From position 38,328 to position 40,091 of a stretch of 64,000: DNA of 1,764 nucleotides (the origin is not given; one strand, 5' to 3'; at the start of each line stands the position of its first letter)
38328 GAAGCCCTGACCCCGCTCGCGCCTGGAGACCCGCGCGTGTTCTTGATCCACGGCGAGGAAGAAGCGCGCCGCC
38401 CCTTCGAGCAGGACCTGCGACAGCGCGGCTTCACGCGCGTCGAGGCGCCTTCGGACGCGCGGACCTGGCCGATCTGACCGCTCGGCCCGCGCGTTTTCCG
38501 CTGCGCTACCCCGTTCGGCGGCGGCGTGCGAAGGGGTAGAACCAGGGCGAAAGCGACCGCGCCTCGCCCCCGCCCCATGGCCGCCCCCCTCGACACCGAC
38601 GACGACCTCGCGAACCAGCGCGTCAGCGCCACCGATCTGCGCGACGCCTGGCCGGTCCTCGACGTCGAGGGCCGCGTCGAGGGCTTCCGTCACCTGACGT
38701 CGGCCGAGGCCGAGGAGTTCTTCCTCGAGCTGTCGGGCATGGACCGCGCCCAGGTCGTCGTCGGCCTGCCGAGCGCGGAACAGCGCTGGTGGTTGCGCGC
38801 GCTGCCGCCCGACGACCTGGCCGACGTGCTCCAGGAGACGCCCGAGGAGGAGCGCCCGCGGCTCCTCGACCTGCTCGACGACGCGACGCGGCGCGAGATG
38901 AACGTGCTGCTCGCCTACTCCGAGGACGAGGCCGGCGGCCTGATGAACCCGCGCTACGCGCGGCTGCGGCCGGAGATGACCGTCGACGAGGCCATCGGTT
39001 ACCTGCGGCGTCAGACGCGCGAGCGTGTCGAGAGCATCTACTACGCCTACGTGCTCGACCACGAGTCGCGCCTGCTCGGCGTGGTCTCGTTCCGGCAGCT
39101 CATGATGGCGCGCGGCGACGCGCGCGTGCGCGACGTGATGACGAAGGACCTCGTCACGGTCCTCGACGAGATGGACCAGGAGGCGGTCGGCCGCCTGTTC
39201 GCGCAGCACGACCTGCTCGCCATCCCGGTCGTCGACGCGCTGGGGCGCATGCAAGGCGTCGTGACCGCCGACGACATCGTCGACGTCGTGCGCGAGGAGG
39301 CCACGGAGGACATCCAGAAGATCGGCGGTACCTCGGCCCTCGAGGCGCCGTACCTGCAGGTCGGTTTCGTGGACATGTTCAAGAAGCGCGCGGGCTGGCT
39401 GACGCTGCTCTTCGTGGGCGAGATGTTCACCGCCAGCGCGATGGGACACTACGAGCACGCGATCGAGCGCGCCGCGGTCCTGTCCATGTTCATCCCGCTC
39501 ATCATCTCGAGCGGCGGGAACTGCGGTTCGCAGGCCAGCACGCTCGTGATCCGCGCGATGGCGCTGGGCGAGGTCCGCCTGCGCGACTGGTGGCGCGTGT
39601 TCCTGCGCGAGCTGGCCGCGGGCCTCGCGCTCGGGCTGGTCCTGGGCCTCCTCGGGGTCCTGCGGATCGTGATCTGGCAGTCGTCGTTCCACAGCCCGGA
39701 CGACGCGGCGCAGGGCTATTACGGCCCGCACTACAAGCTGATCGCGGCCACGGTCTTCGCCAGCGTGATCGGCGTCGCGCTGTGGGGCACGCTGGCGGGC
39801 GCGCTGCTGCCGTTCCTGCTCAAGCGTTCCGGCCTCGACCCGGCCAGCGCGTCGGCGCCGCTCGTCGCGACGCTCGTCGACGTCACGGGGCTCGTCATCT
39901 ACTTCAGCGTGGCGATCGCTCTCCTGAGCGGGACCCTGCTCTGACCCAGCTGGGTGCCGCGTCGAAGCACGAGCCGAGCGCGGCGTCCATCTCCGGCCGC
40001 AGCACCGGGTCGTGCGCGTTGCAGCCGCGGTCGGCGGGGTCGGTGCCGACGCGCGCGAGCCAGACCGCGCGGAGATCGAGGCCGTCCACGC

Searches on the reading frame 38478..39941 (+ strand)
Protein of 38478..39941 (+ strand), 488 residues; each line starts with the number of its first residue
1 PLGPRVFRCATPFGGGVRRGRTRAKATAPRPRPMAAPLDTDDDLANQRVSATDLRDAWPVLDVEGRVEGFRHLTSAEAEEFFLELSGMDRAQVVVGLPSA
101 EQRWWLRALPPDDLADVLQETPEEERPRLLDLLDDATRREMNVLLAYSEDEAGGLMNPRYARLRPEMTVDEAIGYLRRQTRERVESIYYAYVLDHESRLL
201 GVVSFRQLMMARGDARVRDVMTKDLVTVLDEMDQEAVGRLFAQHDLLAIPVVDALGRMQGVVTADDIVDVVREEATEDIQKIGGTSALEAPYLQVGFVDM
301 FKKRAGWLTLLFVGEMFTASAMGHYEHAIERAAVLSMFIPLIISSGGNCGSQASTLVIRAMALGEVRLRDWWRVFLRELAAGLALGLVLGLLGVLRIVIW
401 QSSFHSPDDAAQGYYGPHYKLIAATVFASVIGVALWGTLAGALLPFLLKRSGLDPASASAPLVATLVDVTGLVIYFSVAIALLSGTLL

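Call 69: search_protein_families(library=pfam, proteins=[window:38478-39941:+], max_evalue=0.001)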
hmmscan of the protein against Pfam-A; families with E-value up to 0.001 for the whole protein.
window:38478-39941:+ (488 aa): 3 families
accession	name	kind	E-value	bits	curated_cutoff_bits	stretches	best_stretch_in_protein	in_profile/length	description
PF01769.21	MgtE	-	2.2e-37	128.6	27.6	1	339-478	1-125/125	Divalent cation transporter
PF03448.22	MgtE_N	-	1.2e-18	67.9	25.9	1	52-150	4-102/102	MgtE intracellular N domain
PF00571.33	CBS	-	8e-17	61.8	24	2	217-272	1-56/57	CBS domain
